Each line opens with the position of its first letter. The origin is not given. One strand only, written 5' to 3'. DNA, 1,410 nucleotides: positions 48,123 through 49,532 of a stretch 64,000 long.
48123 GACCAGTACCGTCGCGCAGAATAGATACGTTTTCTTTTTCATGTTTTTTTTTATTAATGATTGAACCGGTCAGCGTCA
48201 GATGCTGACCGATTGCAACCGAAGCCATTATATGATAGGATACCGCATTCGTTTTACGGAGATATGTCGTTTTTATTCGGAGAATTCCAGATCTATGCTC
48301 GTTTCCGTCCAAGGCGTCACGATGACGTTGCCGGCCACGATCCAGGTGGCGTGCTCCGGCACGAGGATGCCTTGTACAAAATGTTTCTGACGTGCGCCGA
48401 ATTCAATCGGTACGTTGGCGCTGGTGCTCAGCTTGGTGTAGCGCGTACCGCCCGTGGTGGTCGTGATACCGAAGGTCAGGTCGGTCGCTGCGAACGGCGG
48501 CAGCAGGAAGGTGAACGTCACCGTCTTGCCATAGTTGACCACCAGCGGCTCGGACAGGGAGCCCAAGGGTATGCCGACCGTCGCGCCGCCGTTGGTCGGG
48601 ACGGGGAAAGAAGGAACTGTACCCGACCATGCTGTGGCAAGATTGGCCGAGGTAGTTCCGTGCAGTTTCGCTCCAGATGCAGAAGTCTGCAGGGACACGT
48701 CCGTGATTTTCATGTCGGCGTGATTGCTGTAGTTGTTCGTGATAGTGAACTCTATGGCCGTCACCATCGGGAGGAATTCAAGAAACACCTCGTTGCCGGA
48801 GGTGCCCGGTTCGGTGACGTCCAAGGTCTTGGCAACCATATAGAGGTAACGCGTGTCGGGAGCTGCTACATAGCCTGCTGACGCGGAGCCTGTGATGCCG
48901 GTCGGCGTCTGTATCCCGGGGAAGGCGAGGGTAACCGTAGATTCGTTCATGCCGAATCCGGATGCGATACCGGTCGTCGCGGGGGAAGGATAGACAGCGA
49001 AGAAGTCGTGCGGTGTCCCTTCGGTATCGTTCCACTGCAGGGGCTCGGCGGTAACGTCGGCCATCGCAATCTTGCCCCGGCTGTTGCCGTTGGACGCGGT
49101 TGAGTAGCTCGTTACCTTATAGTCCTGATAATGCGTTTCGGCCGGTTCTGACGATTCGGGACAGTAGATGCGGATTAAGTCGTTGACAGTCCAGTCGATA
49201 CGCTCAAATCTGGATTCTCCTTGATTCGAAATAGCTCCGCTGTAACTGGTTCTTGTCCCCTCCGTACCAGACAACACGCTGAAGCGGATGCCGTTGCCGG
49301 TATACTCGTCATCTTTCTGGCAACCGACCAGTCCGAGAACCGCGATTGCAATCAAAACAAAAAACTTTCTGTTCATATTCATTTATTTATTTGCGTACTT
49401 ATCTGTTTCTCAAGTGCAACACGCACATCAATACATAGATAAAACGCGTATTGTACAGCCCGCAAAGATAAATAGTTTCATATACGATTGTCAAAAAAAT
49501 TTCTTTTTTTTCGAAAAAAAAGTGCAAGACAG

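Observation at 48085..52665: Recombinase flanked by inverted pilin paralogs: possible shufflon-like switch between alternative pilus/adhesin gene sets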

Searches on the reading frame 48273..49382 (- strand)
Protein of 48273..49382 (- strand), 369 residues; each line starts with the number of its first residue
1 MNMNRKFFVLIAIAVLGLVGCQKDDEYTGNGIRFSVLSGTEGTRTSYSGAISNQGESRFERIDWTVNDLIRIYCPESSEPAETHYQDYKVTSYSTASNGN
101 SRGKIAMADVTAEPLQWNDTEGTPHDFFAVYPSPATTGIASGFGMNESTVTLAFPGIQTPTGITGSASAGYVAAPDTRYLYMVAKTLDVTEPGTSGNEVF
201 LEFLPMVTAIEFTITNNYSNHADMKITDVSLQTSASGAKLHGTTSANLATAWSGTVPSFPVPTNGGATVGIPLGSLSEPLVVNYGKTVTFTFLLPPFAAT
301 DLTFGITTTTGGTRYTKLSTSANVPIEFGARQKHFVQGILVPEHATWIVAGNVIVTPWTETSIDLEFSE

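Call 6: search_protein_families(library=pfam, proteins=[window:48273-49382:-], max_evalue=0.01)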
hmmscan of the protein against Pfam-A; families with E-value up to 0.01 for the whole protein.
window:48273-49382:- (369 aa): 1 family
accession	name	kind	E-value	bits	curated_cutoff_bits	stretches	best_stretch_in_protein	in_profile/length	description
PF13149.12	Mfa_like_1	-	3.7e-07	30.9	27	1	61-323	5-216/246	Fimbrillin-like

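Call 8: find_encoding_contigs(protein=window:48273-49382:-, flank=10000, max_places=10)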
Protein window:48273-49382:- (369 aa): no gene with exactly this product is on record in the collection.

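Call 54: search_protein_families(library=ncbifam, proteins=[window:48273-49382:-], max_evalue=0.01)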
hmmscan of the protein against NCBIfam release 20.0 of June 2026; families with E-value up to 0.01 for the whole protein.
window:48273-49382:- (369 aa): 0 families

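Call 55: predict_structure(alignment_id=A2)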
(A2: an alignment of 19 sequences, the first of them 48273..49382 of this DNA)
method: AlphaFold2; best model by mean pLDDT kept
length: 369 residues; sequences in the alignment: 19
mean_pLDDT: 74.5   pTM: 0.73
mean pLDDT of the five models: 74.5, 71.4, 70.9, 67.3, 64.2
residues with pLDDT >= 90: 99; 70-90: 159; 50-70: 36; < 50: 75
segments of 3 or more residues with pLDDT < 50: 1-28, 40-50, 52-54, 56-60, 343-369
pLDDT, mean of each block of 10 residues (from residue 1): 30 27 44 68 40 47 77 92 91 71 84 88 89 75 81 93 86 84 86 67 85 85 92 93 92 83 94 95 90 90 90 84 82 66 39 37 34
secondary structure, 60 per line:
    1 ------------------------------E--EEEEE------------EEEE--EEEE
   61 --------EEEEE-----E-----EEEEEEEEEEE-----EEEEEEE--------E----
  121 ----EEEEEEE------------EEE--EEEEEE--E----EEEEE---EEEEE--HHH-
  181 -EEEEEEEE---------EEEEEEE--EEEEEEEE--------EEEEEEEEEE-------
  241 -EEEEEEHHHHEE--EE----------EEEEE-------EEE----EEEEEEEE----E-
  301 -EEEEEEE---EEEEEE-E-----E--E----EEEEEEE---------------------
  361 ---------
elements in order: E34-38 E51-54 E57-60 E69-73 E85-95 E101-107 E125-131 E144-146 E149-154 E162-166 E170-174 E182-189 E199-205 E208-215 E224-233 E242-247 H248-251 E268-272 E280-282 E287-294 E302-308 E312-317 E333-339

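Call 57: fold_search(model_id=the predicted structure, library=pdb)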
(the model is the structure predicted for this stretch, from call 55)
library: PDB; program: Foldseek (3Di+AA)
matches with E <= 10: 603; with E <= 0.001: 36
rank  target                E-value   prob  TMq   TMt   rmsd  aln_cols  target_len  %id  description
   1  3t2l                  1.6e-09  1.00  0.49  0.62   9.4       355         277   12  Crystal structure of a Putative cell adhesion protein (BF1858) from Bacteroides fragilis NCTC 9343 at 2.33 A resolution (released 2011-08-10)
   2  4k4k_B                1.8e-08  1.00  0.47  0.63   5.7       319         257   17  Crystal structure of a putative cell adhesion protein (BACUNI_00621) from Bacteroides uniformis ATCC 8492 at 1.67 A re (released 2013-05-01)
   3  4k4k_A                2.7e-08  1.00  0.46  0.63   5.2       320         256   16  Crystal structure of a putative cell adhesion protein (BACUNI_00621) from Bacteroides uniformis ATCC 8492 at 1.67 A re (released 2013-05-01)
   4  3sy6_A                3.8e-08  1.00  0.44  0.56   6.5       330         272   15  Crystal structure of a fimbrial protein BF1861 [Bacteroides fragilis NCTC 9343] (BF1861) from Bacteroides fragilis NCT (released 2011-08-24)
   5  3sy6_B                4.7e-08  1.00  0.38  0.48   8.0       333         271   14  Crystal structure of a fimbrial protein BF1861 [Bacteroides fragilis NCTC 9343] (BF1861) from Bacteroides fragilis NCT (released 2011-08-24)
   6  3ufi                  6.5e-08  1.00  0.45  0.57   7.1       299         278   12  Crystal structure of a putative cell adhesion protein (BACOVA_04980) from Bacteroides ovatus ATCC 8483 at 2.18 A resolut (released 2011-12-14)
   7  4h40_A                5.6e-07  1.00  0.36  0.43  10.8       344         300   14  Crystal structure of a putative cell adhesion protein (BF2867) from Bacteroides fragilis NCTC 9343 at 2.57 A resolutio (released 2012-10-03)
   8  4h40_B                8.1e-07  1.00  0.41  0.48   8.2       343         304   13  Crystal structure of a putative cell adhesion protein (BF2867) from Bacteroides fragilis NCTC 9343 at 2.57 A resolutio (released 2012-10-03)
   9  3r4r_A                1.7e-05  1.00  0.36  0.46   9.7       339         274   11  Crystal structure of a fimbrial assembly protein (BDI_3522) from Parabacteroides distasonis ATCC 8503 at 2.38 A resolu (released 2011-03-30)
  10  5cag                  2.2e-05  1.00  0.31  0.38  11.9       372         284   11  Crystal structure of a putative adhesin (BACOVA_02677) from Bacteroides ovatus ATCC 8483 at 3.00 A resolution (PSI Commu (released 2015-10-14)
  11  4gpv_A                2.8e-05  1.00  0.33  0.36  10.3       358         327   12  Crystal structure of a putative cell adhesion protein (BACEGG_00536) from Bacteroides eggerthii DSM 20697 at 1.67 A re (released 2012-09-19)
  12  4rdb                  5.7e-05  1.00  0.34  0.39  12.5       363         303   11  Crystal structure of an immunoreactive 32 kDa antigen PG49 (PG_0181) from Porphyromonas gingivalis W83 at 1.45 A resolut (released 2014-12-03)
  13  3gld_A                6.0e-05  0.92  0.20  0.23  20.3       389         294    8  Crystal Structure of the Major Pilin from Streptococcus pyogenes E117A mutant (released 2009-06-02)
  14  5nf4_A                7.1e-05  1.00  0.35  0.41   9.2       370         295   12  The tip fimbrial protein Mfa3 from Porphyromonas gingivalis with C-terminal truncation. (released 2018-02-07)
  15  3up6_B                1.1e-04  1.00  0.35  0.39  11.0       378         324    8  Crystal structure of a putative cell adhesion protein (BACOVA_04078) from Bacteroides ovatus ATCC 8483 at 2.80 A resol (released 2011-12-21)
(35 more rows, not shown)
